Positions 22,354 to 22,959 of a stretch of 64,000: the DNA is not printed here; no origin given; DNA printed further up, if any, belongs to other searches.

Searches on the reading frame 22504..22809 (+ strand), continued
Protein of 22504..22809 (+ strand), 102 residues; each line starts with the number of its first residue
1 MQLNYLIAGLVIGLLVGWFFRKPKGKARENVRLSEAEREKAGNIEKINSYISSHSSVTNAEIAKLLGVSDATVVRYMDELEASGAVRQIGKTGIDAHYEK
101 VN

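Call 76: find_encoding_contigs(protein=P0280, flank=10000, max_places=2)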
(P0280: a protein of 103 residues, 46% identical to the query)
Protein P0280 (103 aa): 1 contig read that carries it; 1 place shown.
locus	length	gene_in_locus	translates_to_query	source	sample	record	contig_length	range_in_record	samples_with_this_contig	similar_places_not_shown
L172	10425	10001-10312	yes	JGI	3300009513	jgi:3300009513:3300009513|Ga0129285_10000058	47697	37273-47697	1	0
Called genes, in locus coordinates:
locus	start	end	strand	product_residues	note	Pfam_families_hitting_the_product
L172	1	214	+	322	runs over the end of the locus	PF01820:Dala_Dala_lig_N, PF14397:ATPgrasp_ST (faint), PF01071:GARS_A (weak), PF02655:ATP-grasp_3, PF08443:RimK (weak), PF02222:ATP-grasp (faint), PF07478:Dala_Dala_lig_C, PF13535:ATP-grasp_4 (weak)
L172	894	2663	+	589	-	PF00376:MerR, PF13411:MerR_1, PF12161:HsdM_N, PF02384:N6_Mtase, PF07669:Eco57I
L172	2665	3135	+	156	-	-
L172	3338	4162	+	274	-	-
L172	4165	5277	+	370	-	PF01420:Methylase_S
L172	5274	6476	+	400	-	PF14082:SduA_C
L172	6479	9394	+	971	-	PF04313:HSDR_N, PF00270:DEAD (weak), PF04851:ResIII, PF18766:SWI2_SNF2, PF00271:Helicase_C (faint), PF22679:T1R_D3-like, PF11867:T1RH-like_C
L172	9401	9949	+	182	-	PF01863:YgjP-like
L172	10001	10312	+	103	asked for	PF13412:HTH_24, PF04703:FaeA (weak), PF08279:HTH_11 (weak)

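Call 79: search_protein_families(library=pfam, alignment_id=A4, max_evalue=0.001)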
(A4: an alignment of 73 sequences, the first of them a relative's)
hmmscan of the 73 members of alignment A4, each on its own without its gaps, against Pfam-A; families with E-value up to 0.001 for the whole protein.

A. member 1, L001:1908-2612:+ (235 aa): 0 families

B. families by the number of members that match (of 73 scanned): 65 families (the first 25 are shown)
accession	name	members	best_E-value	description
PF12705.13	PDDEXK_1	4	1.5e-11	PD-(D/E)XK nuclease superfamily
PF00270.35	DEAD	4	1.1e-08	DEAD/DEAH box helicase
PF13401.12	AAA_22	3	2.6e-09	AAA domain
PF12008.13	EcoR124_C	2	9.9e-64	Type I restriction and modification enzyme - subunit R C terminal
PF22679.2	T1R_D3-like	2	6.2e-61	Type I restriction enzyme subunit R domain 3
PF18766.7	SWI2_SNF2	2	6.8e-53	SWI2/SNF2 ATPase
PF01863.23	YgjP-like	2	5.6e-45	YgjP-like, metallopeptidase domain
PF05970.20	PIF1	2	4.1e-41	PIF1-like helicase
PF04851.21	ResIII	2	7.7e-39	Type III restriction enzyme, res subunit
PF08378.17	NERD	2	1.6e-33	Nuclease-related domain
PF13604.12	AAA_30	2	1.4e-15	AAA domain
PF01420.25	Methylase_S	2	1.8e-15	Type I restriction modification DNA specificity domain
PF13245.12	AAA_19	2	2.4e-15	AAA domain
PF21530.3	Pif1_2B_dom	2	5.5e-07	DNA helicase Pif1, 2B domain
PF02689.20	Herpes_Helicase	2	2.6e-06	Helicase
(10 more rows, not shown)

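Call 80: search_protein_families(library=padloc, alignment_id=A4, max_evalue=0.00001)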
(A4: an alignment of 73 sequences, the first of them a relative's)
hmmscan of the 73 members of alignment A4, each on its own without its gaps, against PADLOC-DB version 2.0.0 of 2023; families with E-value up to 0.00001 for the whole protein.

A. member 1, L001:1908-2612:+ (235 aa): 0 families

B. families by the number of members that match (of 73 scanned): 181 families (the first 25 are shown)
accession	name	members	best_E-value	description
PDLC00944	Cas4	3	4.9e-10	Cas4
PDLC01447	Cas4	3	5.8e-10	"CAS-I,CAS-II,CAS-III,CAS-IV,CAS-V,CAS-VI; acquisition_associated"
PDLC01250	Cas4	3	5.2e-09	"CAS-I,CAS-II,CAS-III,CAS-IV,CAS-V,CAS-VI; acquisition_associated"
PDLC03048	REase_I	2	0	Type I restriction enzyme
PDLC03045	REase_I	2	1.3e-65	Type I restriction enzyme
PDLC03046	REase_I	2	3.4e-55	Type I restriction enzyme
PDLC03040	REase_I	2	1.1e-50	Type I restriction enzyme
PDLC03044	REase_I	2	5.2e-38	Type I restriction enzyme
PDLC03041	REase_I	2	4.8e-26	Type I restriction enzyme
PDLC01148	RecD_like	2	1.7e-21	RecD/Tra ATPase fused to N-terminal HHH domain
PDLC05064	PDC-S68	2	9.3e-20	-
PDLC05065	PDC-S68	2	2.5e-19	-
PDLC01734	typeIV_RecD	2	3.5e-17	RecD_0_IVD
PDLC04476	PDC-M16A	2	6.2e-14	-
PDLC04475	PDC-M16A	2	2.6e-13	-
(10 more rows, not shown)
